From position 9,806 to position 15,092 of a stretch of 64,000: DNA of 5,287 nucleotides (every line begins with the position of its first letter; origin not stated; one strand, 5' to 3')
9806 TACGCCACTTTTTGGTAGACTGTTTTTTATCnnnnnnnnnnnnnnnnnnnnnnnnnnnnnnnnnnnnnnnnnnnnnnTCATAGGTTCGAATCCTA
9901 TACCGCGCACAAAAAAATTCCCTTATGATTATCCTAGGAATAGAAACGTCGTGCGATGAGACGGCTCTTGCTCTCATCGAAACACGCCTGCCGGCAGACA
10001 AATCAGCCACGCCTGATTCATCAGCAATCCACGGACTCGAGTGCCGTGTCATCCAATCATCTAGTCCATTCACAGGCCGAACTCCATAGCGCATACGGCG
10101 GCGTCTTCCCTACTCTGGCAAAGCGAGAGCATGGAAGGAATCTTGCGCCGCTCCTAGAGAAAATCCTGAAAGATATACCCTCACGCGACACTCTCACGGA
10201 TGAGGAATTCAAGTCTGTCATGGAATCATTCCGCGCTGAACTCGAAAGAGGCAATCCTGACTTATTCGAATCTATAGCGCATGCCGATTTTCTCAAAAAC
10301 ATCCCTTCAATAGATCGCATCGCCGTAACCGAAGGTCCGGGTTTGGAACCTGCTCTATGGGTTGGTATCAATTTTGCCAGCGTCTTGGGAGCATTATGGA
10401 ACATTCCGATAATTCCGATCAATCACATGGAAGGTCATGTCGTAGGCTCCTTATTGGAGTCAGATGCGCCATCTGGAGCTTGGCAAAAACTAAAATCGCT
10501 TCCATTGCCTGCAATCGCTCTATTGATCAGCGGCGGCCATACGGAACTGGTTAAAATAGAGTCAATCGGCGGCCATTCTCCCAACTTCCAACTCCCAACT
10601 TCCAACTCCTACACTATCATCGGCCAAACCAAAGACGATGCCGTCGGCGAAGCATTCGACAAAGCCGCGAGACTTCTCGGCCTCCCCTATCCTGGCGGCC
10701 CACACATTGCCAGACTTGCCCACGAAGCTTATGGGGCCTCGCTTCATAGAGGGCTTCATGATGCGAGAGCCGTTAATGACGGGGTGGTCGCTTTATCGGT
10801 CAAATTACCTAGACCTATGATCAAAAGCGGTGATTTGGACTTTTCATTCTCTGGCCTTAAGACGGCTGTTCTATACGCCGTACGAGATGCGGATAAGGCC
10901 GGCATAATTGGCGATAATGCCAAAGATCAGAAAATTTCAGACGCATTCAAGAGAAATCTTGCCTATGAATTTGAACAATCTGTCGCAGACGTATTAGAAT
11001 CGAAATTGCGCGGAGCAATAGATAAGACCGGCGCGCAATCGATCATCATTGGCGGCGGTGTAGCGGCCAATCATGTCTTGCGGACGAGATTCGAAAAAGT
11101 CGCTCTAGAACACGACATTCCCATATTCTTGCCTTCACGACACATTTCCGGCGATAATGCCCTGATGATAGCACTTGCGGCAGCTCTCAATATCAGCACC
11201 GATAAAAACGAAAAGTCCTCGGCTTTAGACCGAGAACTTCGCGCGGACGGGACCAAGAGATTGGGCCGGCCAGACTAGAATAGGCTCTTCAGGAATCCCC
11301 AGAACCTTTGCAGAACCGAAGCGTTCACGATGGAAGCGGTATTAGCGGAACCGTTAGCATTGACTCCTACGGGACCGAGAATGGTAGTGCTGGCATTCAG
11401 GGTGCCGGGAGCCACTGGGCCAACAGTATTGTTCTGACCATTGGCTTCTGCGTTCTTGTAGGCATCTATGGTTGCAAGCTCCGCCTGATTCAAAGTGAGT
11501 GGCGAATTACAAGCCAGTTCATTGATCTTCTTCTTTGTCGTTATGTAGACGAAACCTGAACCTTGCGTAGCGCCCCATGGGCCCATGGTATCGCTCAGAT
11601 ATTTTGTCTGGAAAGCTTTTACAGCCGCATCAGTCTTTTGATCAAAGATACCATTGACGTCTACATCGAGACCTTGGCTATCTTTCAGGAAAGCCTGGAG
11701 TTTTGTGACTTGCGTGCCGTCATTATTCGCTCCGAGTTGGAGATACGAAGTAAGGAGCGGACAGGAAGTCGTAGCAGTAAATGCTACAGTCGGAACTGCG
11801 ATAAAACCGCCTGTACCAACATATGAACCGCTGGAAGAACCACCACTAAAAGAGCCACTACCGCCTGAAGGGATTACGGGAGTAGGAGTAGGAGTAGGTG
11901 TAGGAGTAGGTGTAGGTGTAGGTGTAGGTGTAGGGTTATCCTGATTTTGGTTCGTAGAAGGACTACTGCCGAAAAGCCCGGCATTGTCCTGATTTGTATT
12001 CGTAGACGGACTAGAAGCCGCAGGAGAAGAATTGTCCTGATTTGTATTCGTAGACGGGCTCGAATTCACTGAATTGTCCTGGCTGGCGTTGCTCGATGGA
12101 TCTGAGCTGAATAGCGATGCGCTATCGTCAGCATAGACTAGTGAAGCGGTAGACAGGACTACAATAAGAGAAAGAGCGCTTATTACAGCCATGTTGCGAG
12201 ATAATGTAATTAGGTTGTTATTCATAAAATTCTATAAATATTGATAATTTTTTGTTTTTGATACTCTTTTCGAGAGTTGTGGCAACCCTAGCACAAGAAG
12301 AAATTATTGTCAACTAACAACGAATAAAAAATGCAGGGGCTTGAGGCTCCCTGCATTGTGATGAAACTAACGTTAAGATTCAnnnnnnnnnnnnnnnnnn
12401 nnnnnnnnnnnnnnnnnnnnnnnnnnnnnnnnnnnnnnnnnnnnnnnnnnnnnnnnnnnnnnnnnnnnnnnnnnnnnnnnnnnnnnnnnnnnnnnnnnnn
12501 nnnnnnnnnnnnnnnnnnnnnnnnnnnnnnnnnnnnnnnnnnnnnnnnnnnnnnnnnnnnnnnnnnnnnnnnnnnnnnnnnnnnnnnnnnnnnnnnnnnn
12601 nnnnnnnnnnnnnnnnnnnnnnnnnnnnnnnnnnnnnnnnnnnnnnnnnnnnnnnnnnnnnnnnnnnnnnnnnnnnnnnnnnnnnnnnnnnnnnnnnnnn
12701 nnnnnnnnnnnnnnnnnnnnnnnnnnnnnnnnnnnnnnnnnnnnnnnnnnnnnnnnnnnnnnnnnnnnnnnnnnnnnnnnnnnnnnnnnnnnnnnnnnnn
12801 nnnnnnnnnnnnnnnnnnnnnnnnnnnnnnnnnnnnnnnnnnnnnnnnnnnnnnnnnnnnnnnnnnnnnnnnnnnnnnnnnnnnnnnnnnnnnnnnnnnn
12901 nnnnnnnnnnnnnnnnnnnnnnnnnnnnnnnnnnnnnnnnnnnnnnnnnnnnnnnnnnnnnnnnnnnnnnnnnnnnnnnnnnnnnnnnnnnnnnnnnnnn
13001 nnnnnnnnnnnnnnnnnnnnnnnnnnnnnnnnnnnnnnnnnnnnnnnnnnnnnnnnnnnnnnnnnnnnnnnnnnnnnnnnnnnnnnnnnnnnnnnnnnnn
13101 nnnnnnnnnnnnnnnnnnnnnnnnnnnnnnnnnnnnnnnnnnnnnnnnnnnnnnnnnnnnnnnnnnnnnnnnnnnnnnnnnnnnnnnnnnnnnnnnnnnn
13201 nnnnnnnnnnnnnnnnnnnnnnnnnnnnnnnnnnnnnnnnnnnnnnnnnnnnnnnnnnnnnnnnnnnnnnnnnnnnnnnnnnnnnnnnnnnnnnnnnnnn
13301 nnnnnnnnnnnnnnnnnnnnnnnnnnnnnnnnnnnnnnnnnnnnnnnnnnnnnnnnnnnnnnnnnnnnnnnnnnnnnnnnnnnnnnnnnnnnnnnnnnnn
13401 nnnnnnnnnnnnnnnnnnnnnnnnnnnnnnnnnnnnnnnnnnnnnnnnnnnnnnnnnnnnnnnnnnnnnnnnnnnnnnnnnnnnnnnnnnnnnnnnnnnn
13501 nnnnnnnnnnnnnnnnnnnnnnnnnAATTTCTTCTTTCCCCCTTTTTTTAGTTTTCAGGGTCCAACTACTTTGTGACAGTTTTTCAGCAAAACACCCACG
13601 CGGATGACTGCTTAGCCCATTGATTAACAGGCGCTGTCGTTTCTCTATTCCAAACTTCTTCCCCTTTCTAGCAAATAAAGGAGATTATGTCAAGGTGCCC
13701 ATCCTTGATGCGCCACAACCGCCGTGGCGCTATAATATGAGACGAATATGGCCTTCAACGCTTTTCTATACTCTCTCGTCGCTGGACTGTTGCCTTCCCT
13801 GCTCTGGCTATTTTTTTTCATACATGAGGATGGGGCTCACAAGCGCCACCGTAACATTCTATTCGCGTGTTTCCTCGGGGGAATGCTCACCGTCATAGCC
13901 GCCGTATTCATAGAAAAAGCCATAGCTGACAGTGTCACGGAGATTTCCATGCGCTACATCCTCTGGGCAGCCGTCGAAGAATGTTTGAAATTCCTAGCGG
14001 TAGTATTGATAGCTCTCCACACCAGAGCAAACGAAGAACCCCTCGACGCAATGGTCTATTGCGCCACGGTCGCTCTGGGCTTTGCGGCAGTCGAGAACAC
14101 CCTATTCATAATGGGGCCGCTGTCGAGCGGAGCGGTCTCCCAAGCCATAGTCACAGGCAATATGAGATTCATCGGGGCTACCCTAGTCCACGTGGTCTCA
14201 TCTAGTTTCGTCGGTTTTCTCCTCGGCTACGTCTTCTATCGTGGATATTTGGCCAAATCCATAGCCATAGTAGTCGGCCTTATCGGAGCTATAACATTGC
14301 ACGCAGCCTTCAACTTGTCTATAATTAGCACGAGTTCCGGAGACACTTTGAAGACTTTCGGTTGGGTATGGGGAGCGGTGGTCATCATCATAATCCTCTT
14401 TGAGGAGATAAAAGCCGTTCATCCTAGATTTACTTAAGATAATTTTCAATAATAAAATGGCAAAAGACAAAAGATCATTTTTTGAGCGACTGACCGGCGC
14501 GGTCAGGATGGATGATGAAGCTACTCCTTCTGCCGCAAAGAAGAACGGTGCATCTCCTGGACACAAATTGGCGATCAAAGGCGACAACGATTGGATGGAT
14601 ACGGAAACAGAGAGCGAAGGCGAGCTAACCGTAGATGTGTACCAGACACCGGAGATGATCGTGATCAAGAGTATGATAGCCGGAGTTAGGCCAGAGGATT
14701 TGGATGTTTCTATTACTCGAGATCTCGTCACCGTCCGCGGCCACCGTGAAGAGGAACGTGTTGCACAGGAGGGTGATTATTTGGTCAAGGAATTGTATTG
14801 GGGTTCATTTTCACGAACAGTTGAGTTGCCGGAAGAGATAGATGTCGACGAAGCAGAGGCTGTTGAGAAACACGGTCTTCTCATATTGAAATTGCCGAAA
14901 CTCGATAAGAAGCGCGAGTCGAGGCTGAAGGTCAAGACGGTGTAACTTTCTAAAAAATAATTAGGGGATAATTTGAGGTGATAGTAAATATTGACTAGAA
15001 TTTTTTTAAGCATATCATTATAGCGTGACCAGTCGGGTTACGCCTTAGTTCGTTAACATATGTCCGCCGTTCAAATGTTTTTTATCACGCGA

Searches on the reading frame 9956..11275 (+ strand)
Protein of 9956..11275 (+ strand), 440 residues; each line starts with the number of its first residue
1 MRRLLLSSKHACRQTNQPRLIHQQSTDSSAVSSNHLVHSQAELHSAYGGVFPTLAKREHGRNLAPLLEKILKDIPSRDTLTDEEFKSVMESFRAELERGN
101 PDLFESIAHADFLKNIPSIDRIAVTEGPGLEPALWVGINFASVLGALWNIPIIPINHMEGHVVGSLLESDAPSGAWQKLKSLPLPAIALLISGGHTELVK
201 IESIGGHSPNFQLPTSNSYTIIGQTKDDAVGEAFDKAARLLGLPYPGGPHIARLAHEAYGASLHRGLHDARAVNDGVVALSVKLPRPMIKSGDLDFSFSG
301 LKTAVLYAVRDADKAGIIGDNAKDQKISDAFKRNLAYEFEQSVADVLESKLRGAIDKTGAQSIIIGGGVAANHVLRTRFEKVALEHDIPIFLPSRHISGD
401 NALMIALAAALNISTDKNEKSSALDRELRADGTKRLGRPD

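Call 28: search_protein_families(library=pfam, proteins=[window:9956-11275:+], max_evalue=0.01)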
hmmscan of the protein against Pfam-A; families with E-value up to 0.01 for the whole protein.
window:9956-11275:+ (440 aa): 2 families
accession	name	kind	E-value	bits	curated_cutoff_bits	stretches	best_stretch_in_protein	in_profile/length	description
PF00814.31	TsaD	-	4.1e-63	214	24.8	2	117-406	49-263/264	tRNA N6-adenosine threonylcarbamoyltransferase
PF22521.2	HypF_C_2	-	6.1e-06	26.6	27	1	328-403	162-237/241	Carbamoyltransferase, Kae1-like Domain, second subdomain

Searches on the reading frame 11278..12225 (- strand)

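Call 28: search_protein_families(library=pfam, proteins=[window:11278-12225:-], max_evalue=0.01)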
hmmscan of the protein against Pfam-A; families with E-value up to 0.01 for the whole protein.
window:11278-12225:- (316 aa): 1 family
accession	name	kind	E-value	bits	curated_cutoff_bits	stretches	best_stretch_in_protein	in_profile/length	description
PF01471.23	PG_binding_1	-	3.6e-06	27.5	23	1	170-208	2-40/57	Putative peptidoglycan binding domain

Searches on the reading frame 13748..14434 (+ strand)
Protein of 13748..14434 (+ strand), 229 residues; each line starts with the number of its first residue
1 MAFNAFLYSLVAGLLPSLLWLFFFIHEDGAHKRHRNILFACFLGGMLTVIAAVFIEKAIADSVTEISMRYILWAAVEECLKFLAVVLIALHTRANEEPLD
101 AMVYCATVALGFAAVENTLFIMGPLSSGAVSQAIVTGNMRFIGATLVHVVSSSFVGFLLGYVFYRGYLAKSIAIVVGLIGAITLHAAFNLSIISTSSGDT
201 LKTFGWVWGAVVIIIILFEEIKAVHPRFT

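Call 9: search_protein_families(library=pfam, proteins=[window:13748-14434:+], max_evalue=0.001)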
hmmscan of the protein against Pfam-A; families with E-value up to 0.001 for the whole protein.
window:13748-14434:+ (229 aa): 1 family
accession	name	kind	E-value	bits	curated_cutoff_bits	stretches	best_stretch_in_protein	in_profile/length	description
PF13367.11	PrsW-protease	-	5.3e-29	101.6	23.5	1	35-214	3-194/196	PrsW family intramembrane metalloprotease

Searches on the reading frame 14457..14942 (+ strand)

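Call 28: search_protein_families(library=pfam, proteins=[window:14457-14942:+], max_evalue=0.01)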
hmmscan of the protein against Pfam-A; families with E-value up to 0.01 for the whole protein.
window:14457-14942:+ (162 aa): 1 family
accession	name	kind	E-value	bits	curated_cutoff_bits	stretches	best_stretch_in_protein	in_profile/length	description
PF00011.27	HSP20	-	8.2e-16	58.4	20.8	1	62-154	3-93/102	Hsp20/alpha crystallin family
